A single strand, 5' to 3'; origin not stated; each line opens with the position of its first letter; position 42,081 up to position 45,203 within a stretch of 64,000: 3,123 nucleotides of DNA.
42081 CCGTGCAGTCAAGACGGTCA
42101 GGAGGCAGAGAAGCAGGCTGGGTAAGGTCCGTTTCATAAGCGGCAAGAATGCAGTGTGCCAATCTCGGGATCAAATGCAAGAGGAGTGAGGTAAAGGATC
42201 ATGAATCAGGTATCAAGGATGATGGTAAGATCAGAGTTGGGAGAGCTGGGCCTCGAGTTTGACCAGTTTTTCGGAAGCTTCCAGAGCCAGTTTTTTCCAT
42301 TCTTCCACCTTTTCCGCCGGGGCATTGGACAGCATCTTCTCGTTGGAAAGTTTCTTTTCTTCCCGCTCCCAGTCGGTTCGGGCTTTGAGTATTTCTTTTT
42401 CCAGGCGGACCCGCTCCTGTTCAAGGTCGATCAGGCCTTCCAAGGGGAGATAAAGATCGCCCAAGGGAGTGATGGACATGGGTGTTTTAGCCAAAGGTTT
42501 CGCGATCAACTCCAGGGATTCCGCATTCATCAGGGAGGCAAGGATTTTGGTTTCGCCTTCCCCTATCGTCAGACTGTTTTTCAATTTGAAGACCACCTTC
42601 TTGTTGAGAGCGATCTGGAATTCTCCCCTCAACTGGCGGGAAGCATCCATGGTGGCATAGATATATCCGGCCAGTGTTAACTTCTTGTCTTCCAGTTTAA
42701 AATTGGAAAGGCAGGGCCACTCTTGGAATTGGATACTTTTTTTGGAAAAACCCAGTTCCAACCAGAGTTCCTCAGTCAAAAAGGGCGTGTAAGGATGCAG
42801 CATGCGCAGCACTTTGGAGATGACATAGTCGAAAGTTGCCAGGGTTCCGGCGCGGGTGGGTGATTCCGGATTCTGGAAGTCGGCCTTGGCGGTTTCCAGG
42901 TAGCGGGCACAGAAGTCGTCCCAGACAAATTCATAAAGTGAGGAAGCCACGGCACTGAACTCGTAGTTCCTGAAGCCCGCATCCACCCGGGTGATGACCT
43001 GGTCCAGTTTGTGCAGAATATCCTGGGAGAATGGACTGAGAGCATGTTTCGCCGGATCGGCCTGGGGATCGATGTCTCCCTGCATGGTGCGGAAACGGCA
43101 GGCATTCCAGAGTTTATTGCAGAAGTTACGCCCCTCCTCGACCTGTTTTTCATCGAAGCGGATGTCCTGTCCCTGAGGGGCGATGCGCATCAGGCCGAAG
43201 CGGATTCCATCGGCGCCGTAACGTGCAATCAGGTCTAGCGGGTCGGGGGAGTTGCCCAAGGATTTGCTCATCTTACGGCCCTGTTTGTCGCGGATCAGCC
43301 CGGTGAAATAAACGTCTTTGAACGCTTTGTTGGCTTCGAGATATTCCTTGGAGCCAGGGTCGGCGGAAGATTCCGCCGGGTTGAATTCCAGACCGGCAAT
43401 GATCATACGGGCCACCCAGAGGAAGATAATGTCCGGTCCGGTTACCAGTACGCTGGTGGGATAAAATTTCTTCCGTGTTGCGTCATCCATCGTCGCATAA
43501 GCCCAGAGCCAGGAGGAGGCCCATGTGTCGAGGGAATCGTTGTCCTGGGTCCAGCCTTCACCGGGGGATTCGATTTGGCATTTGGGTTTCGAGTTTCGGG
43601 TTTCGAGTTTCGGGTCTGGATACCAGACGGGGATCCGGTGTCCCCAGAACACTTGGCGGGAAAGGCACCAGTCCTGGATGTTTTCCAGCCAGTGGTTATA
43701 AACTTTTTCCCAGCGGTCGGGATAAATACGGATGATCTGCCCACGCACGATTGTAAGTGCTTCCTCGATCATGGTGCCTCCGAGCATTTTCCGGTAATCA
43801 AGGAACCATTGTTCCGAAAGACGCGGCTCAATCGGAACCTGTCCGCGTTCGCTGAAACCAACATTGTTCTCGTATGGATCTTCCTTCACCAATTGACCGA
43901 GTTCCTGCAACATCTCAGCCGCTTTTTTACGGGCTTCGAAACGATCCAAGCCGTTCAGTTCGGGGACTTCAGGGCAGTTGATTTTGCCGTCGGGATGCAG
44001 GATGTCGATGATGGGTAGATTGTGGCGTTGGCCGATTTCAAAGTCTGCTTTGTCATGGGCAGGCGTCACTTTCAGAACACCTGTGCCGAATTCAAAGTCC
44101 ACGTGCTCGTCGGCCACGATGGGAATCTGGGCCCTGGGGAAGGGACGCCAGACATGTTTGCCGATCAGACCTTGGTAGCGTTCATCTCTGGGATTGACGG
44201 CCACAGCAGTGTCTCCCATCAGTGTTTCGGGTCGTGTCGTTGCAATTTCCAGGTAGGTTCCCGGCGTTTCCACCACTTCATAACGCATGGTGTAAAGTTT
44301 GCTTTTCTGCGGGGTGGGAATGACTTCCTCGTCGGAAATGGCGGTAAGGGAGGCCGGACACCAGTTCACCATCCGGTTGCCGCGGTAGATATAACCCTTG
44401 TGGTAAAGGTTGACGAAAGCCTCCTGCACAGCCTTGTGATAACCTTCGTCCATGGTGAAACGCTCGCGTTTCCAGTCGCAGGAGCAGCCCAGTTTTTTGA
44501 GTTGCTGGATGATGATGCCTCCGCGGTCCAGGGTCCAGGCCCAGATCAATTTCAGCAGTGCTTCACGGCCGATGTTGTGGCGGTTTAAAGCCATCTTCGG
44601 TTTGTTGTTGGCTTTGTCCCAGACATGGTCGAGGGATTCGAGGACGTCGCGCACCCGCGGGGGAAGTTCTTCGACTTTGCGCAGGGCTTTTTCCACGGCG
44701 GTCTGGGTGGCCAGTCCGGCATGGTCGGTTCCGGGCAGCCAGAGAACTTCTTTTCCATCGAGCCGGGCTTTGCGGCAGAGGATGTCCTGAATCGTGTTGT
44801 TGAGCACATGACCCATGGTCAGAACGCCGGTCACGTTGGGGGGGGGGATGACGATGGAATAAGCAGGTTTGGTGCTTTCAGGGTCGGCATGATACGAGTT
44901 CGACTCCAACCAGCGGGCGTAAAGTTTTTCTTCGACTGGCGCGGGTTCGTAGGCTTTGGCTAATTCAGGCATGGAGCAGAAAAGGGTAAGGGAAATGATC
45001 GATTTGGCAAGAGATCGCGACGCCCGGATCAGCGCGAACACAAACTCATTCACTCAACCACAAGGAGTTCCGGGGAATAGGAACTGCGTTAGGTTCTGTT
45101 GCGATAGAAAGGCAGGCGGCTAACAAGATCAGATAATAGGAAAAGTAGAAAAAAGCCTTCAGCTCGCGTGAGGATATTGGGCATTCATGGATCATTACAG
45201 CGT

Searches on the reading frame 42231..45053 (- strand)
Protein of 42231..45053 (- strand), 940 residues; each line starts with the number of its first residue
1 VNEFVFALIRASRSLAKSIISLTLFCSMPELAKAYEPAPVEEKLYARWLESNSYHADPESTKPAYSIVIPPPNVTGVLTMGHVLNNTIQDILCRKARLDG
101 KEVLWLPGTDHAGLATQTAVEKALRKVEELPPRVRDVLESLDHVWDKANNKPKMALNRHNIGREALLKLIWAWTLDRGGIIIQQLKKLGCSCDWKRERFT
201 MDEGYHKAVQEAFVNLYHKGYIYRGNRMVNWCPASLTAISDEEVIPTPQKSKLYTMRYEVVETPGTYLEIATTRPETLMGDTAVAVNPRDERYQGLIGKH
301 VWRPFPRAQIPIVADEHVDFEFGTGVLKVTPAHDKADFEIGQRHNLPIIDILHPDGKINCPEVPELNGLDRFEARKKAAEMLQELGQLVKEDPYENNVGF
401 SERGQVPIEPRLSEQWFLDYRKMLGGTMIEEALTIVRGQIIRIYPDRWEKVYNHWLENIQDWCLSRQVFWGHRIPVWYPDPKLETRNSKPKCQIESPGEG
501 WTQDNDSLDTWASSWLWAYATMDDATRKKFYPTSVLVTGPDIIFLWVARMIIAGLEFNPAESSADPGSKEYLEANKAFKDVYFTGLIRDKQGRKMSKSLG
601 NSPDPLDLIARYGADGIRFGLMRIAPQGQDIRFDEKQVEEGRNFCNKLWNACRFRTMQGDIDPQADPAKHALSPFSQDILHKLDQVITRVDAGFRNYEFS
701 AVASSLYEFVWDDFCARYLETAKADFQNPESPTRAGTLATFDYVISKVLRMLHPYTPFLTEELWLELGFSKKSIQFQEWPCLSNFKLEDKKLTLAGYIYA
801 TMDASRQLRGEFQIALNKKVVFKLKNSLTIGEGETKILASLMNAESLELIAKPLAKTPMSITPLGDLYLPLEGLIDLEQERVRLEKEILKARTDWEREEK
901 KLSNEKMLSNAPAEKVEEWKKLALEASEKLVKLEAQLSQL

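Call 43: search_protein_families(library=pfam, proteins=[window:42231-45053:-], max_evalue=0.001)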
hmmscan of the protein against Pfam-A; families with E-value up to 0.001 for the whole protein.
window:42231-45053:- (940 aa): 5 families
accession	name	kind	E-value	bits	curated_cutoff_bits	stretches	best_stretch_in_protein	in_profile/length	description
PF00133.28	tRNA-synt_1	-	4e-108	362.2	22.7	2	157-634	91-414/414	tRNA synthetases class I (I, L, M and V)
PF08264.19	Anticodon_1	-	1.7e-32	112.8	25.1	1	677-820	2-144/148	Anticodon-binding domain of tRNA ligase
PF09334.17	tRNA-synt_1g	-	9.4e-20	71.2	20.1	2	72-138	8-74/391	tRNA synthetases class I (M)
PF13603.12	tRNA-synt_1_2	-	8e-11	42.2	25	1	297-357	85-145/185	Leucyl-tRNA synthetase, editing domain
PF10458.14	Val_tRNA-synt_C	-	4.7e-09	36.8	25.9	1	876-940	1-65/66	Valyl tRNA synthetase tRNA binding arm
